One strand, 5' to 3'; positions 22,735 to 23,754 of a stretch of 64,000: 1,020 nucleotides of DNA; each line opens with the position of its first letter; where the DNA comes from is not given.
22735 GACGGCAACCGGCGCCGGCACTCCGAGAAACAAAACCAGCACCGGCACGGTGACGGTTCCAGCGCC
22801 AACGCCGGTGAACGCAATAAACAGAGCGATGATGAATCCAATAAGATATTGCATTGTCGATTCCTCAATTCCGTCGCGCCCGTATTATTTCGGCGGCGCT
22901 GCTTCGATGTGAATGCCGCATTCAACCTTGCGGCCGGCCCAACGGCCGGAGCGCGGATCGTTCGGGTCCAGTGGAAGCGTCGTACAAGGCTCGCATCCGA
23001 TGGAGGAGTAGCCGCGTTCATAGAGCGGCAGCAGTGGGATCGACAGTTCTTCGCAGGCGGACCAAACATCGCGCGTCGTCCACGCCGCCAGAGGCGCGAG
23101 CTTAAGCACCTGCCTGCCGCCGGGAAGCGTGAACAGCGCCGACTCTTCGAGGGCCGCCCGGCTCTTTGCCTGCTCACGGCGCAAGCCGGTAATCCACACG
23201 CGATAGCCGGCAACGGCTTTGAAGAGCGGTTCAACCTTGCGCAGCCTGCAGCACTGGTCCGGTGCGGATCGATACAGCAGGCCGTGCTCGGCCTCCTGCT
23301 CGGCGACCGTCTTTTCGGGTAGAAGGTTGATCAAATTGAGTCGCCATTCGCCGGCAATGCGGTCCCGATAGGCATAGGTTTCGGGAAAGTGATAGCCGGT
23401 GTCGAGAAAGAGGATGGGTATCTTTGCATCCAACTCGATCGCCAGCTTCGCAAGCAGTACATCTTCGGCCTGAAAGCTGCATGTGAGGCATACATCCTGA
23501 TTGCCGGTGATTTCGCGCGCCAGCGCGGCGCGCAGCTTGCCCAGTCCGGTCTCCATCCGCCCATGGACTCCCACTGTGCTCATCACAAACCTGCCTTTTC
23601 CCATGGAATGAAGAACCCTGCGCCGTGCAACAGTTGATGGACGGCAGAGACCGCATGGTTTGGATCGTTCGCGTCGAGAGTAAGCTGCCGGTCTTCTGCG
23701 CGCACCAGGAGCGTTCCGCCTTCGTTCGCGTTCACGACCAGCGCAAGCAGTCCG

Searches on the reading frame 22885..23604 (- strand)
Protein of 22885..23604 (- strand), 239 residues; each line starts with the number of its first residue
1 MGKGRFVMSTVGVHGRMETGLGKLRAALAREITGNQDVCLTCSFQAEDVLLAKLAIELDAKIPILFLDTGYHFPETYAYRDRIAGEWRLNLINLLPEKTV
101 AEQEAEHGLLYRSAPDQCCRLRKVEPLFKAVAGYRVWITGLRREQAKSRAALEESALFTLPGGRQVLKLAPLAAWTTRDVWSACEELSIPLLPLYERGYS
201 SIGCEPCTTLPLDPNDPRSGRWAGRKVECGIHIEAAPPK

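Call 81: search_protein_families(library=pfam, proteins=[window:22885-23604:-], max_evalue=0.01)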
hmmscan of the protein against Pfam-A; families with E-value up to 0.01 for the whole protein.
window:22885-23604:- (239 aa): 1 family
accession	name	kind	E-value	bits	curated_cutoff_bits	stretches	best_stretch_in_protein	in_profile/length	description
PF01507.26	PAPS_reduct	-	5.5e-43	147.4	22.5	1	39-209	3-174/175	Phosphoadenosine phosphosulfate reductase domain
